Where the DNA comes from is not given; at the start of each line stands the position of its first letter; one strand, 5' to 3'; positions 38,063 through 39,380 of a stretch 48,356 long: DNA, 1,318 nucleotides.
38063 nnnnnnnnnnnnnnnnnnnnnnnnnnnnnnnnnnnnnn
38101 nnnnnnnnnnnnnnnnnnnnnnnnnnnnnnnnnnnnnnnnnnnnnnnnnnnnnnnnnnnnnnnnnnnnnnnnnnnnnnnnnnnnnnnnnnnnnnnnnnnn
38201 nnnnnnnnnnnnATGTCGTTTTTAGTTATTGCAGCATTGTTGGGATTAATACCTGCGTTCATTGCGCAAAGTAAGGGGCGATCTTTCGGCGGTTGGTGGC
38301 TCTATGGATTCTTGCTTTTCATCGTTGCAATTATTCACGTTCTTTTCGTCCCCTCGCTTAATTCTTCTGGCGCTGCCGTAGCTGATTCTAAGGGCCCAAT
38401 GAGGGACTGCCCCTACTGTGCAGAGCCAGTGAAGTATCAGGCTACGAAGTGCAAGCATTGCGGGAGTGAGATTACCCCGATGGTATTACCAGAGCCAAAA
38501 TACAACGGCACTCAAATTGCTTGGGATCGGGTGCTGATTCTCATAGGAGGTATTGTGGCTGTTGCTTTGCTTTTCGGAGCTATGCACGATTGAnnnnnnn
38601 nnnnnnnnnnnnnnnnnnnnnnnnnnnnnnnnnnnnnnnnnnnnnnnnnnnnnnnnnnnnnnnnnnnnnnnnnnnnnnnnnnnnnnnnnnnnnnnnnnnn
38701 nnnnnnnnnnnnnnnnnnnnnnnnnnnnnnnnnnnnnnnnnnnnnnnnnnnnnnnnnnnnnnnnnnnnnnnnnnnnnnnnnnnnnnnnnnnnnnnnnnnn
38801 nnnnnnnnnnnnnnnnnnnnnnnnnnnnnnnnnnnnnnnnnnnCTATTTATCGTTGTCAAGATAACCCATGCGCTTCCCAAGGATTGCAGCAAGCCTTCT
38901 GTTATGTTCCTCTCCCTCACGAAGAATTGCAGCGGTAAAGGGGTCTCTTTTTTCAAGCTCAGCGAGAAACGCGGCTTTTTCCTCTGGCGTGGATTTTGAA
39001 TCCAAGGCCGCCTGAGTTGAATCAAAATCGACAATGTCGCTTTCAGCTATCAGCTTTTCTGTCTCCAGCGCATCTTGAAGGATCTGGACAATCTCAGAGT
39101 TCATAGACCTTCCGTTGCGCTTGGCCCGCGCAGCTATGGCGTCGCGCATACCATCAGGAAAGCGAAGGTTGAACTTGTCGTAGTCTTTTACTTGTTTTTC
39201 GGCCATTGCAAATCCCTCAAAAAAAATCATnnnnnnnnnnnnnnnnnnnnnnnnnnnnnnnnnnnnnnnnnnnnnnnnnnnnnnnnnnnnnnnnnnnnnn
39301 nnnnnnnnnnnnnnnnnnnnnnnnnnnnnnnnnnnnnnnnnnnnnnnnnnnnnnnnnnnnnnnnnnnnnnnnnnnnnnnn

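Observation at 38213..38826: Convergent pair of membrane-anchored zinc-ribbon proteins inside the baseplate gene series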

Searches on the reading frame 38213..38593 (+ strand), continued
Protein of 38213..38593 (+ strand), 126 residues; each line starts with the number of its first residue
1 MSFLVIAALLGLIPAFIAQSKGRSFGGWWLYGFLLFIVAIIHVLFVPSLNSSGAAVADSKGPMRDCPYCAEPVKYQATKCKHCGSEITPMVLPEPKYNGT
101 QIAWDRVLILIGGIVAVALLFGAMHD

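Call 79: fold_search(model_id=the predicted structure, library=viral)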
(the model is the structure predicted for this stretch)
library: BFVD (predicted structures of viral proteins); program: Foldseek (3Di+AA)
matches with E <= 10: 246; with E <= 0.001: 2
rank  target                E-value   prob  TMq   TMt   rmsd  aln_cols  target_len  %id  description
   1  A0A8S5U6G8            5.0e-06  1.00  0.26  0.29  17.1       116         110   30  Zinc-ribbon containing domain protein [Siphoviridae sp. ctwHj1]
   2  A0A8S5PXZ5            2.0e-04  1.00  0.36  0.40   4.7        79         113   26  Zinc-ribbon containing domain protein [Podoviridae sp. ctIlO27]
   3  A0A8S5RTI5            3.8e-02  0.47  0.18  0.14   7.4        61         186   31  Zinc-ribbon containing domain protein [Caudovirales sp. gcode 4]
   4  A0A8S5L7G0            5.1e-02  0.94  0.22  0.45   6.5        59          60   24  Zinc-ribbon containing domain protein [Siphoviridae sp. ctnFV5]
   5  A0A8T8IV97            5.8e-02  0.69  0.22  0.24  10.1        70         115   20  (no name in the UniProt tables at hand)
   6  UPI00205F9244         1.1e-01  0.75  0.24  0.27   9.8        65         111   18  (no name look-up for this kind of identifier)
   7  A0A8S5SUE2            1.1e-01  0.30  0.22  0.21  11.6       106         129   19  Zinc-ribbon containing domain protein [Siphoviridae sp. ctWf32]
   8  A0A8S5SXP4            1.5e-01  0.82  0.23  0.22  12.2        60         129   22  Putative tRNA pseudouridine synthase [Siphoviridae sp. ctZHD14]
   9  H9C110                1.5e-01  0.80  0.23  0.44  13.8        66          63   21  (no name in the UniProt tables at hand)
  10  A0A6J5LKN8            1.6e-01  0.54  0.22  0.07  10.8        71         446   25  SSL2 DNA or RNA helicases of superfamily II (Fragment) [uncultured Caudovirales phage]
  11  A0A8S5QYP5            1.9e-01  0.80  0.18  0.06   7.2        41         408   32  Integrase [Siphoviridae sp. ct9lR64]
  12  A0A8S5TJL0            2.0e-01  0.72  0.23  0.40  11.7        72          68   18  Hydrogenase/urease nickel incorporation protein [Siphoviridae sp. ctvI513]
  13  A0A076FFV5            2.3e-01  0.60  0.23  0.30   6.7        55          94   14  Putative zf-DHHC domain containing protein [Aureococcus anophagefferens virus]
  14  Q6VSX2                2.5e-01  0.47  0.20  0.04   8.6        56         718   18  (no name in the UniProt tables at hand)
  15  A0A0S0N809            2.6e-01  0.91  0.20  0.15   2.6        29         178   31  dCMP deaminase [Pseudomonas phage PaMx11]
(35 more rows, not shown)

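Call 103: search_solved_structures(query=A3, max_evalue=1)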
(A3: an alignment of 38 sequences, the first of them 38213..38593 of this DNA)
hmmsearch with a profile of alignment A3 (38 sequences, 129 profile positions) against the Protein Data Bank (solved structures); distinct sequences matched with E-value up to 1: 30.
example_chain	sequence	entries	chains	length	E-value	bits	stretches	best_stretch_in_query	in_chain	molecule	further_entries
5li0_4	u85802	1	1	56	0.023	17.9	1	51-84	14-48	50S ribosomal protein L32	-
4wce_Z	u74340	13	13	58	0.028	17.7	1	51-84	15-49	50S ribosomal protein L32 | Large ribosomal subunit protein bL32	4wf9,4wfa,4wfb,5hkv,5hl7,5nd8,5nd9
9fy1_0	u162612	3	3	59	0.05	16.9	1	51-85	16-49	Large ribosomal subunit protein bL32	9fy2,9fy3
3j3v_0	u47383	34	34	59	0.059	16.6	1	54-85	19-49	50S ribosomal protein L32 | 50S ribosomal protein bL32 | Large ribosomal subunit protein bL32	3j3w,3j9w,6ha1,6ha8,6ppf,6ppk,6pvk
5njt_p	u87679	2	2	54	0.067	16.5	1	54-84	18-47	50S ribosomal protein L32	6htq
7p48_Z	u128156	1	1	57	0.084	16.1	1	51-84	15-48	50S ribosomal protein L32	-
5t7v_LE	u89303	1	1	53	0.093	16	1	51-84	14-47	50S ribosomal protein L32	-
6fxc_AZ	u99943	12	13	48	0.095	16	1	51-84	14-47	50S ribosomal protein L32 | Large ribosomal subunit protein bL32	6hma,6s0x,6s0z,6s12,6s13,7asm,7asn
5ngm_AZ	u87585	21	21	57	0.1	15.9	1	51-84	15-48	50S ribosomal protein L32 | Large ribosomal subunit protein bL32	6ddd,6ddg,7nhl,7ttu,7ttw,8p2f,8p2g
6wqn_N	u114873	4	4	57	0.12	15.7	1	51-85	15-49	50S ribosomal protein L32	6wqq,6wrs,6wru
5tcu_LE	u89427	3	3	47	0.14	15.4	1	50-84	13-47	50S ribosomal protein L32 | 50S ribosomalprotein L32p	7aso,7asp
1x6f_A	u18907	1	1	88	0.24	14.7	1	73-108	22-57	Zinc finger protein 462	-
8grq_K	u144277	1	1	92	0.3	14.4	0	57-85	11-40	Breast cancer type 1 susceptibility protein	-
8q7z_Bp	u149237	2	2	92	0.34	14.2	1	54-93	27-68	Large ribosomal subunit protein eL43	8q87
7oya_p1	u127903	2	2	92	0.39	14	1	54-92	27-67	Zgc:171772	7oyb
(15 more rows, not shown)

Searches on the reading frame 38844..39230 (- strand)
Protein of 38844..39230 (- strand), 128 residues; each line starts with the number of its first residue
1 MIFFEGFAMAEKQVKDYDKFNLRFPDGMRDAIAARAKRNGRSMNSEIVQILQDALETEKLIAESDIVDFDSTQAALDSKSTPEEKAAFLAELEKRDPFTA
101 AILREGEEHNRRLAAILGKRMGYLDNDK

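Call 5: search_protein_families(library=pfam, proteins=[window:38844-39230:-], max_evalue=0.1)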
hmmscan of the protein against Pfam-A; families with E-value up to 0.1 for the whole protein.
window:38844-39230:- (128 aa): 3 families
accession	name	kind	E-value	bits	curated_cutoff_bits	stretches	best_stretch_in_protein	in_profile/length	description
PF03869.20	Arc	-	1.7e-19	69.8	20.4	1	15-58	2-45/50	Arc-like DNA binding domain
PF22513.2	FitA-like_RHH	-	5.1e-08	33.2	27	1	25-55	9-39/39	Antitoxin FitA-like, ribbon-helix-helix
PF05534.18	HicB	-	0.0021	18.4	21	1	10-51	12-51/51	HicB family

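Call 9: search_protein_families(library=phrogs, proteins=[window:38844-39230:-], max_evalue=0.01)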
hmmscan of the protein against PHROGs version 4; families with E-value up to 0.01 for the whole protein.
window:38844-39230:- (128 aa): 11 families
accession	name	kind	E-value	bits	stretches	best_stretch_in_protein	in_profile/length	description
phrog_1287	-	unknown function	3.1e-43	147.8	1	9-126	1-113/115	-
phrog_7906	-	transcription regulation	3.9e-26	93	1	9-66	1-58/111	Arc-like transcriptional regulator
phrog_3178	-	transcription regulation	2.1e-21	77.5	1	13-74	5-68/125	Arc-like DNA binding domain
phrog_795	-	other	5.4e-20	72.8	1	3-88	3-88/116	partition protein ATPase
phrog_2685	-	other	7.8e-20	72.8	1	10-79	11-72/161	partition protein ATPase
phrog_30599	-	transcription regulation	6.2e-13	50.1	1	13-53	6-46/100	transcriptional regulator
phrog_38161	-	transcription regulation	6.7e-11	43.1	1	14-62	6-55/137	Arc-like transcriptional regulator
phrog_228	-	transcription regulation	1.5e-08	35.8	1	11-74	4-67/251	Arc-like repressor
phrog_13890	-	unknown function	2.5e-07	31.6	1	14-58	14-58/73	-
phrog_1388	-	unknown function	2.5e-06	28.8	1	19-58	7-46/143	-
phrog_582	-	transcription regulation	2.9e-06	28.5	1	12-62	52-102/105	Arc-like repressor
